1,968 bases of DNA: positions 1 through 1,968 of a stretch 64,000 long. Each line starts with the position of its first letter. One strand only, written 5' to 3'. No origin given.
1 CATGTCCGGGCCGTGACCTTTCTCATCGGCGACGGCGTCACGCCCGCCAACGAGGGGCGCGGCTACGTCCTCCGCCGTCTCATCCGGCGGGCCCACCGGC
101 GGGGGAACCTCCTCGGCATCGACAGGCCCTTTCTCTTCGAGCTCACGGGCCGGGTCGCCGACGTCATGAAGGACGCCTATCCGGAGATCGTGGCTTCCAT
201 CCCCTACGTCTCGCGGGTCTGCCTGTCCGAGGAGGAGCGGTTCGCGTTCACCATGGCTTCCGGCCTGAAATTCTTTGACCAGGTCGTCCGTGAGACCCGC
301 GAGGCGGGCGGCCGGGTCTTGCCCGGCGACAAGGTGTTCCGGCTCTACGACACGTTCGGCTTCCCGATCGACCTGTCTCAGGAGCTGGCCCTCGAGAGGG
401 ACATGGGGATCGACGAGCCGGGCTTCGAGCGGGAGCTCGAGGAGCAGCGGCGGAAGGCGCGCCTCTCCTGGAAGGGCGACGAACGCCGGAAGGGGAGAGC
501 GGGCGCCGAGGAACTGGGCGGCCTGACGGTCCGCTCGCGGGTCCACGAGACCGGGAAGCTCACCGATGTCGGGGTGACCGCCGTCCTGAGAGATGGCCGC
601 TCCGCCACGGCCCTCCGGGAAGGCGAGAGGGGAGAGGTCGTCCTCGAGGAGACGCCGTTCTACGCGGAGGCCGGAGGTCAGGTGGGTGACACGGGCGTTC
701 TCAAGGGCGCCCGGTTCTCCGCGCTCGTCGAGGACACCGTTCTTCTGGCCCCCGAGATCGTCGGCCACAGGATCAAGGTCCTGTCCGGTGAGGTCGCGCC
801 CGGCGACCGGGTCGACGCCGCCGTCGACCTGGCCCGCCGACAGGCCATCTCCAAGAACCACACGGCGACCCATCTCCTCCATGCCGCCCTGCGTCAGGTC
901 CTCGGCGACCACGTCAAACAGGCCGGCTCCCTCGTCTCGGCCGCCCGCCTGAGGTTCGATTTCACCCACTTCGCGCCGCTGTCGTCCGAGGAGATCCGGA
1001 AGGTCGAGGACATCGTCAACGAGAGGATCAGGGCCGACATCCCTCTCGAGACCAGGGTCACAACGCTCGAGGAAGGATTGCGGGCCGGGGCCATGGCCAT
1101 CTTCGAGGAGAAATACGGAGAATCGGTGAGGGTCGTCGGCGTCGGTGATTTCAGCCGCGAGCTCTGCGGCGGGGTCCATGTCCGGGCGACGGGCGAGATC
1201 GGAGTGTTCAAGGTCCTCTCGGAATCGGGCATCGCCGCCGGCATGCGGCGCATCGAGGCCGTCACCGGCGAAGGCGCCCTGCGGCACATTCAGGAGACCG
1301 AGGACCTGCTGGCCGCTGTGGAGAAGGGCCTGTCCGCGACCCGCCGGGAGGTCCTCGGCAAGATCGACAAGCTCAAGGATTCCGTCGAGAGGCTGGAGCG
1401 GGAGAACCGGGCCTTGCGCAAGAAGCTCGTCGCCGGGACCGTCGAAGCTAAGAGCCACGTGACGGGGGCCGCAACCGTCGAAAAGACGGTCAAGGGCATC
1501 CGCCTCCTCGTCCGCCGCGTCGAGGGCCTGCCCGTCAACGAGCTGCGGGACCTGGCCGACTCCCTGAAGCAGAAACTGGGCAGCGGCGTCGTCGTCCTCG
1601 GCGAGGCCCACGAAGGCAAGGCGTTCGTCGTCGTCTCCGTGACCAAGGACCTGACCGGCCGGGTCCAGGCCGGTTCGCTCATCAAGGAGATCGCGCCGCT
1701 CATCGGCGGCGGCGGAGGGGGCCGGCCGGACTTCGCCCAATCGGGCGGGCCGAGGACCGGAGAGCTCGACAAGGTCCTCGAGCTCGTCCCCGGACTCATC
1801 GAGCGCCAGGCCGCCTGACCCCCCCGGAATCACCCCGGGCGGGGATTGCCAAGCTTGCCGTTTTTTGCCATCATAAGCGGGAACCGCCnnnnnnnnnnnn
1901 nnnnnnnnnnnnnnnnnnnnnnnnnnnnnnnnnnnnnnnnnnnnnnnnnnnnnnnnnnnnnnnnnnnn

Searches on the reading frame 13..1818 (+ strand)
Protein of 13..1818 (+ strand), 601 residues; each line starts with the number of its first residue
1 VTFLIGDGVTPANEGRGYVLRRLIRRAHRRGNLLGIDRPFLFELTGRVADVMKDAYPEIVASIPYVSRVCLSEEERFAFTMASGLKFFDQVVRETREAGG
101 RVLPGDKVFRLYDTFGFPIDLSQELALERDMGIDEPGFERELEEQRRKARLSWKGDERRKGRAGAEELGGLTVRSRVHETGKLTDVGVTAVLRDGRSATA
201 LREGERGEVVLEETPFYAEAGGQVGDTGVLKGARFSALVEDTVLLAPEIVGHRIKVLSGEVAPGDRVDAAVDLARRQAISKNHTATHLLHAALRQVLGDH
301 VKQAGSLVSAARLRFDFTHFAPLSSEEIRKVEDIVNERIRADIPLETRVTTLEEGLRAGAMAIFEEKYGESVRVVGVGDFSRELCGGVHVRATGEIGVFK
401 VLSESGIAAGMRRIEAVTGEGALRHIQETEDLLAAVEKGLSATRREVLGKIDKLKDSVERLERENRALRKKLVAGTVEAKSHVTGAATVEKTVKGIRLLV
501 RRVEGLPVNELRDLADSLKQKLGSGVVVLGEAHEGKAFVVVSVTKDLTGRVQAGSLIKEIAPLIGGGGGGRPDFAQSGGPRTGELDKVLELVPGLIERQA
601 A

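Call 41: search_protein_families(library=pfam, proteins=[window:13-1818:+], max_evalue=0.001)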
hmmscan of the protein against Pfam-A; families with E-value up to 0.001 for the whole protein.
window:13-1818:+ (601 aa): 3 families
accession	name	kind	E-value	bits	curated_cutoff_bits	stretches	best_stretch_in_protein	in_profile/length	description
PF01411.24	tRNA-synt_2c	-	4.5e-69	233.9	30.3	1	1-273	282-550/552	tRNA synthetases class II (A)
PF07973.19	tRNA_SAD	-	7.5e-18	64.7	24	1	372-415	1-44/44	Threonyl and Alanyl tRNA synthetase second additional domain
PF02272.25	DHHA1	-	3e-15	57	25.9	1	496-593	2-97/102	DHHA1 domain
